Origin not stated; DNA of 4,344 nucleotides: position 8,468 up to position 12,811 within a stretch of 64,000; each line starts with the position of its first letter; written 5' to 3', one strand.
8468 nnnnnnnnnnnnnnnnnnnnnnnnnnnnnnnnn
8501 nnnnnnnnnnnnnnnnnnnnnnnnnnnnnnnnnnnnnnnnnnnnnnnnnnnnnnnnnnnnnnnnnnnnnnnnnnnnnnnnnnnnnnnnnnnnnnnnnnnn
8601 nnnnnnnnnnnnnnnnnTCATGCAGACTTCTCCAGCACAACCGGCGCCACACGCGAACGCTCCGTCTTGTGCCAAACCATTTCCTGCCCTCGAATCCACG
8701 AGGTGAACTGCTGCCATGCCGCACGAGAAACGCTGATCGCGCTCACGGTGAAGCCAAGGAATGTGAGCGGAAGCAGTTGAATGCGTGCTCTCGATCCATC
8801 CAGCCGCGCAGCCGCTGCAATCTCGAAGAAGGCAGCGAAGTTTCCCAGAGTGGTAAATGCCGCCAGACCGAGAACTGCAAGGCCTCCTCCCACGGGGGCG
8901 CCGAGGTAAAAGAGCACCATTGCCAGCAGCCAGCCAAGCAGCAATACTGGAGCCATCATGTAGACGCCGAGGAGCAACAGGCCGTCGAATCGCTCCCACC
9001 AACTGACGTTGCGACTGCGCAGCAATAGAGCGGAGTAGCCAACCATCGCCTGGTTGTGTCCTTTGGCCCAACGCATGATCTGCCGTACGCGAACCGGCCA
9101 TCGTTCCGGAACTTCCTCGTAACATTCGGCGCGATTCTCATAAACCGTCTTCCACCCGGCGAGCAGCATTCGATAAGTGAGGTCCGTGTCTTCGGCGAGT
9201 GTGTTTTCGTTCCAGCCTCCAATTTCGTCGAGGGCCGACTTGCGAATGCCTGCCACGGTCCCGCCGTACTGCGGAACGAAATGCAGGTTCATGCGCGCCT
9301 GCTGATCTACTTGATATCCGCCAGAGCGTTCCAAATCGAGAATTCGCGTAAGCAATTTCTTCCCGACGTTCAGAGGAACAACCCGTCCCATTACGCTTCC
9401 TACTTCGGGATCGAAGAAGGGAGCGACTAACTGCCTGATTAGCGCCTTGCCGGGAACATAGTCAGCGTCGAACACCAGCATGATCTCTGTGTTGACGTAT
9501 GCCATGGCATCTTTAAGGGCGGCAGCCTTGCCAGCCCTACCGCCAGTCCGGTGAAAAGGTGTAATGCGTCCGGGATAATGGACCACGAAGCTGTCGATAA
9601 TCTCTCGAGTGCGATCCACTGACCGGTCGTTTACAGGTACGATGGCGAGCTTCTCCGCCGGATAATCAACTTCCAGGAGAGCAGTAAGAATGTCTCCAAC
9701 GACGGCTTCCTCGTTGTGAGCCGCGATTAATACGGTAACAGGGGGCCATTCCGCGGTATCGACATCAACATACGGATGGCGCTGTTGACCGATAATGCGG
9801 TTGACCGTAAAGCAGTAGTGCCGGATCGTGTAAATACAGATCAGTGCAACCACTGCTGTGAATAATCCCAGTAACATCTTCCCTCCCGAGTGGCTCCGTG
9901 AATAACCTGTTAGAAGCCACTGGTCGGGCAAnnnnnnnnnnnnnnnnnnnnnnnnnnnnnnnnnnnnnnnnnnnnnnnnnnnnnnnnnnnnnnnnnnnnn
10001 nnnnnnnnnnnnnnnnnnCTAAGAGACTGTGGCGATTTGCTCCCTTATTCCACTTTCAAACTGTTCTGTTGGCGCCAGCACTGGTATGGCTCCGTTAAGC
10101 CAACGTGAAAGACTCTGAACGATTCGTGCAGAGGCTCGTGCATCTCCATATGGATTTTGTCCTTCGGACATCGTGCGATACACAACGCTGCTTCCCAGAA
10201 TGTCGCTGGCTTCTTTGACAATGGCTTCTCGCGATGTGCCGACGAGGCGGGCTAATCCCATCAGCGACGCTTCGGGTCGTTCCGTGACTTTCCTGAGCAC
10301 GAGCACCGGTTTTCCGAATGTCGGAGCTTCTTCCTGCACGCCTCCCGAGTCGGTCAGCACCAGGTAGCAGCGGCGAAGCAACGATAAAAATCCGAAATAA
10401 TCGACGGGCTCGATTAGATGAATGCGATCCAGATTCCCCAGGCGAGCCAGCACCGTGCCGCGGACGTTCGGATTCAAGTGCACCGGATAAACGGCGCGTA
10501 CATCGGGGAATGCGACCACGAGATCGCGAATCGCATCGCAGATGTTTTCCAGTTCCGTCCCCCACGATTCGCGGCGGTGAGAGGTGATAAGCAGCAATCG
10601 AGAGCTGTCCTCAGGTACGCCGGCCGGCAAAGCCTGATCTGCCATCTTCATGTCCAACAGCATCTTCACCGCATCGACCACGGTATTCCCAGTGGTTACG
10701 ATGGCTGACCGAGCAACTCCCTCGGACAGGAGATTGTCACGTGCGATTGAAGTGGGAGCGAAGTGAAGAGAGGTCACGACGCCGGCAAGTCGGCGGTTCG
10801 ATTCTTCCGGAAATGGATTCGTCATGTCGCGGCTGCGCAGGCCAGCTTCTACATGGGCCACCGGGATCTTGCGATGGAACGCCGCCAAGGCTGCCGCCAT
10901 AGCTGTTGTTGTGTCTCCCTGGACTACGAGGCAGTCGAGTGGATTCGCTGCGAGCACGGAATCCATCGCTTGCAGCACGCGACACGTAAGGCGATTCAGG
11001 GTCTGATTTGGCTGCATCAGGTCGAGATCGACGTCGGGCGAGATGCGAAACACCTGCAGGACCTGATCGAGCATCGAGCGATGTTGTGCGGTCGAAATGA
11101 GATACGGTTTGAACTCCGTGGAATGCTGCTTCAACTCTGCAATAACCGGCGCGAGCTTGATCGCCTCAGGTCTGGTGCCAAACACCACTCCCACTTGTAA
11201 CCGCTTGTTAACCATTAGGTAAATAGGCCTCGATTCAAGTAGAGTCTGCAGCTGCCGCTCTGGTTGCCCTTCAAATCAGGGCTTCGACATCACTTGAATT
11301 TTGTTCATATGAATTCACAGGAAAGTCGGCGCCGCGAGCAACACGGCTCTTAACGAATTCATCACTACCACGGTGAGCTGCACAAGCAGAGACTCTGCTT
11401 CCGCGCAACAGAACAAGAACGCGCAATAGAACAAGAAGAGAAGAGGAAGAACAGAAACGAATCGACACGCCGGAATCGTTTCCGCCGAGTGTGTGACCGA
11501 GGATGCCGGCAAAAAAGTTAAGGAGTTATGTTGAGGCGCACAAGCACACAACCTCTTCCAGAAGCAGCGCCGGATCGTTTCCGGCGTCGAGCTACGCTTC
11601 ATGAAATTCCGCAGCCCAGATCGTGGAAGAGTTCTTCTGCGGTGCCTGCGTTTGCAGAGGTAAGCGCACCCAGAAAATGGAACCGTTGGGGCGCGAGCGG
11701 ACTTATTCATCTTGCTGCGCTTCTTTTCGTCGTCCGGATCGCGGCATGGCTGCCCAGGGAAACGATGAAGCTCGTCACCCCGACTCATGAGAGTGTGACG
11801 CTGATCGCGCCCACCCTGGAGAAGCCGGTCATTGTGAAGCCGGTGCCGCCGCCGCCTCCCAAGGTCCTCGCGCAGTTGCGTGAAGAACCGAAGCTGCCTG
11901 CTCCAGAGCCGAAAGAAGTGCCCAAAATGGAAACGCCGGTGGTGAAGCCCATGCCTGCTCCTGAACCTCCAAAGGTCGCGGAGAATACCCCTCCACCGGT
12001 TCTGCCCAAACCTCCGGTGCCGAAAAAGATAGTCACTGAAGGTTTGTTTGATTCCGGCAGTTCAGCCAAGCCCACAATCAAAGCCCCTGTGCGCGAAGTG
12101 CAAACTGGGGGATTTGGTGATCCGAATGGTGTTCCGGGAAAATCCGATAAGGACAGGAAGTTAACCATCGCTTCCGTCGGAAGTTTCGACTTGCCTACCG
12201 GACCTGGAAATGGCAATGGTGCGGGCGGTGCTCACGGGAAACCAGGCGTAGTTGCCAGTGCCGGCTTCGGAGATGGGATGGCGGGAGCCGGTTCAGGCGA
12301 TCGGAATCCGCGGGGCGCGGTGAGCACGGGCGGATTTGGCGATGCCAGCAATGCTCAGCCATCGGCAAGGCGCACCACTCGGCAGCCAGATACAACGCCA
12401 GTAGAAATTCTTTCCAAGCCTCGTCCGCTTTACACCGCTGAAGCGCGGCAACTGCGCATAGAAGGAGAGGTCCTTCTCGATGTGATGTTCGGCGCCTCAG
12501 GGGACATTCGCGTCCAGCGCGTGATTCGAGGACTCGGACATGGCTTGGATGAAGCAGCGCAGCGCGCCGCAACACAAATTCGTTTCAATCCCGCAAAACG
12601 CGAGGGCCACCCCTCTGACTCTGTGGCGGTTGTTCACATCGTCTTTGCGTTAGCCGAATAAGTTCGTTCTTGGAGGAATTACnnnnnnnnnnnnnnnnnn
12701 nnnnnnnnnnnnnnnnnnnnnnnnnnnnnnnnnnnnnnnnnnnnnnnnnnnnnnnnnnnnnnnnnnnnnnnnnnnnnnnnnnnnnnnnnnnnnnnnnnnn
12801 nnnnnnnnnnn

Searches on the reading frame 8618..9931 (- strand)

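Call 24: search_protein_families(library=pfam, proteins=[window:8618-9931:-], max_evalue=0.001)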
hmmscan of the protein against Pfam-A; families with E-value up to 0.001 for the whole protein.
window:8618-9931:- (437 aa): 5 families
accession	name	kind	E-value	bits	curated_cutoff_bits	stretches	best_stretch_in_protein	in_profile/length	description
PF13641.12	Glyco_tranf_2_3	-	4.6e-31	109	27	1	63-291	1-230/230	Glycosyltransferase like family 2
PF13632.12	Glyco_trans_2_3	-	1.6e-24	87.3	27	1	152-345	3-190/198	Glycosyl transferase family group 2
PF00535.33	Glycos_transf_2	-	3.6e-22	79.5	23.3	1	66-237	1-167/168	Glycosyl transferase family 2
PF13506.12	Glyco_transf_21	-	2.8e-10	40.4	21.7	1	134-290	17-174/174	Glycosyl transferase family 21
PF03552.20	Cellulose_synt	-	0.00041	19.5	24.7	0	239-333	416-513/722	Cellulose synthase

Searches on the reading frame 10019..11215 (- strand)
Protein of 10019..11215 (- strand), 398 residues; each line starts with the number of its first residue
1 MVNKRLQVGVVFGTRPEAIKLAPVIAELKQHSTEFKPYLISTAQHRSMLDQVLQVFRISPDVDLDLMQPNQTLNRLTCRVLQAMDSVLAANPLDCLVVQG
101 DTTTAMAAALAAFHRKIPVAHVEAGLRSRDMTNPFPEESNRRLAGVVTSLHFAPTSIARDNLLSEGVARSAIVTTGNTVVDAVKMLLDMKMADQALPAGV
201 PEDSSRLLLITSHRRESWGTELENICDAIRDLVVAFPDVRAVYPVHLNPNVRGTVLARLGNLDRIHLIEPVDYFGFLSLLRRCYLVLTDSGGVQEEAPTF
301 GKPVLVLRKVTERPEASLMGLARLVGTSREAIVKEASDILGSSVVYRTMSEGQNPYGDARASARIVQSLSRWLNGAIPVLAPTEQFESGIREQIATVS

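Call 24: search_protein_families(library=pfam, proteins=[window:10019-11215:-], max_evalue=0.001)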
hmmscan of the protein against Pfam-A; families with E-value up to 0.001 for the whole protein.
window:10019-11215:- (398 aa): 1 family
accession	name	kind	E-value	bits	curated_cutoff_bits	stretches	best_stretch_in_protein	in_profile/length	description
PF02350.25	Epimerase_2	-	4.9e-113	377.9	30.6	1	30-369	5-346/347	UDP-N-acetylglucosamine 2-epimerase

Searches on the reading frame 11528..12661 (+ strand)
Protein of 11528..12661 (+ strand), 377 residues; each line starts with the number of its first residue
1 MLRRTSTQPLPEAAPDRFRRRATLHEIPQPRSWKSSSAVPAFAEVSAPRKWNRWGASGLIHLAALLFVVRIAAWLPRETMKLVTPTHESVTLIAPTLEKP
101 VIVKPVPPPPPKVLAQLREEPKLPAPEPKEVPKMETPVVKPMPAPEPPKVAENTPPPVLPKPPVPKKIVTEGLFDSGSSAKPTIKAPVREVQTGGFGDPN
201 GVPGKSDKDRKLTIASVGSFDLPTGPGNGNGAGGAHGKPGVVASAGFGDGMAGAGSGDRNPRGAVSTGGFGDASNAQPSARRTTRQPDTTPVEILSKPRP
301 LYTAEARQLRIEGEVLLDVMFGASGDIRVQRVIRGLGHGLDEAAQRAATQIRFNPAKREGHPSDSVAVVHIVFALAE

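Call 24: search_protein_families(library=pfam, proteins=[window:11528-12661:+], max_evalue=0.001)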
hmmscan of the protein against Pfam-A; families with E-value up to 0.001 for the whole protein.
window:11528-12661:+ (377 aa): 1 family
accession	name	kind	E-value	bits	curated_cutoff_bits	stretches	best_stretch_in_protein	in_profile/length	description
PF03544.19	TonB_C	-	8.1e-13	49.1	24.6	1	298-375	1-79/79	Gram-negative bacterial TonB protein C-terminal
